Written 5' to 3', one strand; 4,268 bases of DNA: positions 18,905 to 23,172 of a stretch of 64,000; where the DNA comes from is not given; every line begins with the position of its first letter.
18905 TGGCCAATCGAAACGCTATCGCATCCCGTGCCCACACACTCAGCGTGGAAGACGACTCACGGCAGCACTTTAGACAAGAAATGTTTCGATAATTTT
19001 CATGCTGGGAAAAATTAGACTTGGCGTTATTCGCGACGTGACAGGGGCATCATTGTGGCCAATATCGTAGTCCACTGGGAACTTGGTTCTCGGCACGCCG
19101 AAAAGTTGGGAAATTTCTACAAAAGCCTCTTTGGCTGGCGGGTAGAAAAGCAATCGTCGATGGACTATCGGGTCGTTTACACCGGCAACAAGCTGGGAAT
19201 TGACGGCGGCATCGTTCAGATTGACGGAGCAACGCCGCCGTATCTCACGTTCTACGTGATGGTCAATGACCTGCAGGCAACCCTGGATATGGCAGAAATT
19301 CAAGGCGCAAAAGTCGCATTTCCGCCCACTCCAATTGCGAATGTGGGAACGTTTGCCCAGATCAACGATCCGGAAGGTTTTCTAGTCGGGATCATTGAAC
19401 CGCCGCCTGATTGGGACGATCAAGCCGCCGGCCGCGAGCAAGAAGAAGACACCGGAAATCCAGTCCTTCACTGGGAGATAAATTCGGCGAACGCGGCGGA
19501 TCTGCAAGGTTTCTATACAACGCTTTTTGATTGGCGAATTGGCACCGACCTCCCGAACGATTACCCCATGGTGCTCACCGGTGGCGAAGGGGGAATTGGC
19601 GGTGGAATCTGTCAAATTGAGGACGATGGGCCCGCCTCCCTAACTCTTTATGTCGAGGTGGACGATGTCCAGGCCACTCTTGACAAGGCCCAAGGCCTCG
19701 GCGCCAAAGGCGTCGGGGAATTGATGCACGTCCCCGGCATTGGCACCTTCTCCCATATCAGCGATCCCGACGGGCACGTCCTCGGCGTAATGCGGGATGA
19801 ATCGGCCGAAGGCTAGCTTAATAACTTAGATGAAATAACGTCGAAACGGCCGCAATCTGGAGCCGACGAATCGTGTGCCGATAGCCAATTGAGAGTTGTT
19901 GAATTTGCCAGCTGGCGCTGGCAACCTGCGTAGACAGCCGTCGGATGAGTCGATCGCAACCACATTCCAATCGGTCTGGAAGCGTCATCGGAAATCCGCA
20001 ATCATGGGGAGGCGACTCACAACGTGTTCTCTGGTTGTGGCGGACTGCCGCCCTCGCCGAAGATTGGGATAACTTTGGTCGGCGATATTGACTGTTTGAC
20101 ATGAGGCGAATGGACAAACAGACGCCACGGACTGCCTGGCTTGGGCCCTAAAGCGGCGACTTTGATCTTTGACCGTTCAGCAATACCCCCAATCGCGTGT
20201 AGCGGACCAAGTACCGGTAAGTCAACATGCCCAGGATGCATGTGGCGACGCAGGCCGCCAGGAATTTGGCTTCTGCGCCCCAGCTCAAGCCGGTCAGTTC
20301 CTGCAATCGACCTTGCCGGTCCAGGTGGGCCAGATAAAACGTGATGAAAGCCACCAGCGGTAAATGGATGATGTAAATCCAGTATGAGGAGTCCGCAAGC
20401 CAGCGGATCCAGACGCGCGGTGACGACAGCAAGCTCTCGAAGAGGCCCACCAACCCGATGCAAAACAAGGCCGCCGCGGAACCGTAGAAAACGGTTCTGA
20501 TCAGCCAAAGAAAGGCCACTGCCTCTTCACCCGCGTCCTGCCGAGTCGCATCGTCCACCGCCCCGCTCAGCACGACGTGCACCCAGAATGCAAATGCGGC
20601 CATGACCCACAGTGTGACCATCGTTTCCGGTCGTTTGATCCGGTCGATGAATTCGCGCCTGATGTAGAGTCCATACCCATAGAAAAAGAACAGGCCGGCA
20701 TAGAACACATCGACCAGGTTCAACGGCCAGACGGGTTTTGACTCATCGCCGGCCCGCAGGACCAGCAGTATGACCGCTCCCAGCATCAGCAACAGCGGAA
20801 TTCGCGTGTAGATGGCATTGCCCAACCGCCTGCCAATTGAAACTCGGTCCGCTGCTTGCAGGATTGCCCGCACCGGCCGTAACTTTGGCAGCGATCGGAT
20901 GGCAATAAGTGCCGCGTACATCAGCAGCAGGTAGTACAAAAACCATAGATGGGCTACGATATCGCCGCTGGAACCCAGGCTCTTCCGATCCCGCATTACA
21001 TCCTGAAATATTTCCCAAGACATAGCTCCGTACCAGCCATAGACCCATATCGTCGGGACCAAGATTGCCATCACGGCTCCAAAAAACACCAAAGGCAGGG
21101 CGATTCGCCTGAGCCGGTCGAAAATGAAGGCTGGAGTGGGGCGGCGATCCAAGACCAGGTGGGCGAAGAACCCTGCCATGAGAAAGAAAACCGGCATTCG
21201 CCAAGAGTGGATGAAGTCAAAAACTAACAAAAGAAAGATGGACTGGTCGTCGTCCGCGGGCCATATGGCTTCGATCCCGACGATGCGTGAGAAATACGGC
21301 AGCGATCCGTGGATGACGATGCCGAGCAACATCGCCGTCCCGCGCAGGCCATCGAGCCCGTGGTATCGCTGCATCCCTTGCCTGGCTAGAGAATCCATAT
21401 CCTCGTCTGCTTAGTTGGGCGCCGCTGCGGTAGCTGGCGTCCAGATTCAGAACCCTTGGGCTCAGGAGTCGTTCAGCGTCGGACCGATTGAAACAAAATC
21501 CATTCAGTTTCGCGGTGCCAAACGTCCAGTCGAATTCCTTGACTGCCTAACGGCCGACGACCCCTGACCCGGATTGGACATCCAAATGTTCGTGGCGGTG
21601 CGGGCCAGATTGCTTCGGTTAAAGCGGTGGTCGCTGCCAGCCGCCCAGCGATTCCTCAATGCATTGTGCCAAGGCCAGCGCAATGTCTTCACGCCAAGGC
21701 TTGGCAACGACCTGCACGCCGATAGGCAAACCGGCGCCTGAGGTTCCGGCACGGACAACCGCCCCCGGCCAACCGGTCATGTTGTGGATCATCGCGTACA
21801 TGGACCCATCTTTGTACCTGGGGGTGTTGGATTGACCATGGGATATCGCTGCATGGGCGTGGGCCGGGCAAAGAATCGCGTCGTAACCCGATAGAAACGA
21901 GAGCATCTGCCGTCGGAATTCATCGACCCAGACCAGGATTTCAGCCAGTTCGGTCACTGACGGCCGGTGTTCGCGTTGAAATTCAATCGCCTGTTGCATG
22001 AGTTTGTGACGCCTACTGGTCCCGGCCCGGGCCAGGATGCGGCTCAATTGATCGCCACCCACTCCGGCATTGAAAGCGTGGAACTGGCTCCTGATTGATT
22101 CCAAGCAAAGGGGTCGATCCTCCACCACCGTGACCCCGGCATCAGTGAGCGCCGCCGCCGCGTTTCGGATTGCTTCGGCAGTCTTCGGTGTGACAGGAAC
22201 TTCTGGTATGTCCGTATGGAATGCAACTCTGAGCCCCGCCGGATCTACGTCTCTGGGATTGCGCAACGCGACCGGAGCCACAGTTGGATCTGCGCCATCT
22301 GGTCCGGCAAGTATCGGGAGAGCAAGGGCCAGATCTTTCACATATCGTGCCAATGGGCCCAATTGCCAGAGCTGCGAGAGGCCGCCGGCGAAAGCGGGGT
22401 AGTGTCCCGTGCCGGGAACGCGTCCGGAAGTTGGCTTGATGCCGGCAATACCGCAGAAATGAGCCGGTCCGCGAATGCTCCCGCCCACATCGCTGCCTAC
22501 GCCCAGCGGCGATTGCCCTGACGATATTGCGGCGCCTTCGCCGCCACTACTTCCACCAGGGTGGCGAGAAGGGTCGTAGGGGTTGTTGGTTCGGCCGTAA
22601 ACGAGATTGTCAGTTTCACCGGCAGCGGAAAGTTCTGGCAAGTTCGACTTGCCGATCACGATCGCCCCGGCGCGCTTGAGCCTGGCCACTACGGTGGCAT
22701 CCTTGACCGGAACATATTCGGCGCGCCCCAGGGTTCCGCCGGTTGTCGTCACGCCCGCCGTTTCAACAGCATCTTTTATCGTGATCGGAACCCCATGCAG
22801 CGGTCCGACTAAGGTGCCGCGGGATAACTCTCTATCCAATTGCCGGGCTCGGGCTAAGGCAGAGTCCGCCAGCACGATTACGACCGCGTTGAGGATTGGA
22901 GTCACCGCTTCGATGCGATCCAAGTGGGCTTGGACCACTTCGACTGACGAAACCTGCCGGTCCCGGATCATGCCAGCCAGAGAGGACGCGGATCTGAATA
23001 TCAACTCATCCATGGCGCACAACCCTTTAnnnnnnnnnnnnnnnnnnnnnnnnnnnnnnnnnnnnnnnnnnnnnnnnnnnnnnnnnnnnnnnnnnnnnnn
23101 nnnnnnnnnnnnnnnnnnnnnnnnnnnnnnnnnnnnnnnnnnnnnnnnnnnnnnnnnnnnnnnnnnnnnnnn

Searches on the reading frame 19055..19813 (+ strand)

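Call 84: search_protein_families(library=pfam, proteins=[window:19055-19813:+], max_evalue=0.0001)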
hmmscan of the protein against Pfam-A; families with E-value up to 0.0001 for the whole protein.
window:19055-19813:+ (253 aa): 2 families
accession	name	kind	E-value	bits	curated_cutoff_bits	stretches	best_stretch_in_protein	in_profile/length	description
PF00903.31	Glyoxalase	-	1.1e-12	48.9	20.6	0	153-243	18-119/121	Glyoxalase/Bleomycin resistance protein/Dioxygenase superfamily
PF18029.7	Glyoxalase_6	-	7.5e-10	39.9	23.6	1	142-243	4-103/106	Glyoxalase-like domain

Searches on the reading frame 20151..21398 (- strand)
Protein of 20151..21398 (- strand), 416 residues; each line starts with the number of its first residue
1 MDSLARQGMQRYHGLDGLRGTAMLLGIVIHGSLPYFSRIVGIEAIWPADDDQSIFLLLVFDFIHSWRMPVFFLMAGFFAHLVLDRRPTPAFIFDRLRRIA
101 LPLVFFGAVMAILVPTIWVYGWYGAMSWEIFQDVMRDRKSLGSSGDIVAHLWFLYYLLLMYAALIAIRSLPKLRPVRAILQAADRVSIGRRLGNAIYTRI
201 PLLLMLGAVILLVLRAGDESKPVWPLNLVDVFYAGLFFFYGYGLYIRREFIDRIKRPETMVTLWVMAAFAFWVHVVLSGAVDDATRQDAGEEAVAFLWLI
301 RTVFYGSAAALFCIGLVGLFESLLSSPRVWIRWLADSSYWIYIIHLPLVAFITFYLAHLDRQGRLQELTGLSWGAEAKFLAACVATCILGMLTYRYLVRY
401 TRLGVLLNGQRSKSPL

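Call 84: search_protein_families(library=pfam, proteins=[window:20151-21398:-], max_evalue=0.0001)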
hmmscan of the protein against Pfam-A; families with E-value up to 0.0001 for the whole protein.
window:20151-21398:- (416 aa): 1 family
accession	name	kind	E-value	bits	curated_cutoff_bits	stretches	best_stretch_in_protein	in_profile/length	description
PF01757.29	Acyl_transf_3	-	3.2e-35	122.2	31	1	13-395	2-326/326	Acyltransferase domain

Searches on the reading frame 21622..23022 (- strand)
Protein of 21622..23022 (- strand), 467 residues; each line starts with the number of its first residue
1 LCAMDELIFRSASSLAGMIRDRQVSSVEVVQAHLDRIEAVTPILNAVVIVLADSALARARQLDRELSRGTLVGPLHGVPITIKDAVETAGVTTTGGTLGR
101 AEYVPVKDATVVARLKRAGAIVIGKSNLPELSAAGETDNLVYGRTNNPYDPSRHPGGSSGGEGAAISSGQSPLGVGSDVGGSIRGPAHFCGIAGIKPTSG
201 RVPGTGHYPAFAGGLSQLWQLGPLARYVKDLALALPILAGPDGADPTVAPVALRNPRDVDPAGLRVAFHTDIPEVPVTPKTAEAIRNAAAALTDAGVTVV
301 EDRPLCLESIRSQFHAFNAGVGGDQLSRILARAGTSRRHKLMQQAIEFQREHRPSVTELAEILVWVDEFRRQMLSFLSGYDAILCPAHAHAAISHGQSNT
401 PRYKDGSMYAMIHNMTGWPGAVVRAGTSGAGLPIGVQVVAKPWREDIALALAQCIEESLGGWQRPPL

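Call 84: search_protein_families(library=pfam, proteins=[window:21622-23022:-], max_evalue=0.0001)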
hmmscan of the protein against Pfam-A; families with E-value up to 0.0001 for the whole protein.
window:21622-23022:- (467 aa): 1 family
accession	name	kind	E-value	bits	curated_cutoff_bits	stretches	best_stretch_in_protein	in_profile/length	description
PF01425.27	Amidase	-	5.8e-106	355.6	27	1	28-446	1-442/445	Amidase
